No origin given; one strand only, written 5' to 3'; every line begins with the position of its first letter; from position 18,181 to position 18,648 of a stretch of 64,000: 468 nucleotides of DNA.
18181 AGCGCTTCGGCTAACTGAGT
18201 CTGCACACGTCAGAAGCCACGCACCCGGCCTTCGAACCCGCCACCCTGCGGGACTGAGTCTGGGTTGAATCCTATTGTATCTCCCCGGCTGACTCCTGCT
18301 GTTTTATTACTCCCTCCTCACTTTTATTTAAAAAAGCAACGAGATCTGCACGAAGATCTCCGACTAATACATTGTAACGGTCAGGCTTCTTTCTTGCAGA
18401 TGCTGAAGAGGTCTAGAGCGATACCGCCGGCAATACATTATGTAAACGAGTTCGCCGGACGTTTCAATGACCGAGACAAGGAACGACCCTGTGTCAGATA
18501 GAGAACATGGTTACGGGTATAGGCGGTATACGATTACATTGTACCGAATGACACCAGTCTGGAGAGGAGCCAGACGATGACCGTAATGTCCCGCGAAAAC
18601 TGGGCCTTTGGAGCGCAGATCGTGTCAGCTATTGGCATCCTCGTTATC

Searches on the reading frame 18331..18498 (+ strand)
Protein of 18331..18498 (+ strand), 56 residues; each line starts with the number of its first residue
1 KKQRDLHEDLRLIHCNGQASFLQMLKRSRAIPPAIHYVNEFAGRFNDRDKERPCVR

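Call 74: search_dna_similar(query=window:18331-18498:+, collection=plasmids, mode=protein, max_evalue=10, max_rows=12)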
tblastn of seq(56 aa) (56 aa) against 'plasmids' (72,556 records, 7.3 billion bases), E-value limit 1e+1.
Records with a match: 7; places in all: 7; records where one place covers at least 80% of the query: 1.
Best place of each record, by identity: <60% 7.
By first word of the organism name: Rhizobium 4; Paracoccus 3.
By predicted mobility (MOB-suite, as given by PLSDB): non-mobilizable 5; conjugative 2.
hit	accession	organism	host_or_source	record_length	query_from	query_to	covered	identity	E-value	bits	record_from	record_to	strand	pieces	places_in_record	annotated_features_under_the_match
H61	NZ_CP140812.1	Rhizobium beringeri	Trifolium pratense,whole organism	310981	2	49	86%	37.5%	3e+0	31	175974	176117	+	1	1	FAD-dependent monooxygenase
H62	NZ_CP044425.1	Paracoccus pantotrophus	cell culture,denitrifying, ...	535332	12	38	48%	48.1%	7e+0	30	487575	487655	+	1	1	bifunctional salicylyl-CoA 5-hydroxylase/oxidoreductase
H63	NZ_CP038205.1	Paracoccus pantotrophus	single cell,soil associated with ...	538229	12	38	48%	48.1%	7e+0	30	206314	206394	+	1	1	bifunctional salicylyl-CoA 5-hydroxylase/oxidoreductase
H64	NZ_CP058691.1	Paracoccus pantotrophus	pure culture,sewage sludge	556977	12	38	48%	48.1%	7e+0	30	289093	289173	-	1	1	bifunctional salicylyl-CoA 5-hydroxylase/oxidoreductase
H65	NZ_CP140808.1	Rhizobium beringeri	Trifolium pratense,whole organism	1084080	10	36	48%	44.4%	3e+0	31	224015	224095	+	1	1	record has no annotation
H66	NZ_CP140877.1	Rhizobium beringeri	Trifolium pratense,whole organism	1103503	10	36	48%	44.4%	3e+0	31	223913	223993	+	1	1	record has no annotation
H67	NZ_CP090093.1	Rhizobium leguminosarum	Galega,Cell culture,Plant nodule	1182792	10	36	48%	44.4%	3e+0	31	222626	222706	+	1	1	record has no annotation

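Call 75: search_protein_families(library=pfam, max_evalue=10, proteins=[window:18331-18498:+])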
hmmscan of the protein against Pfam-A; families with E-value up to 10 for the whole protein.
seq(56 aa): 0 families
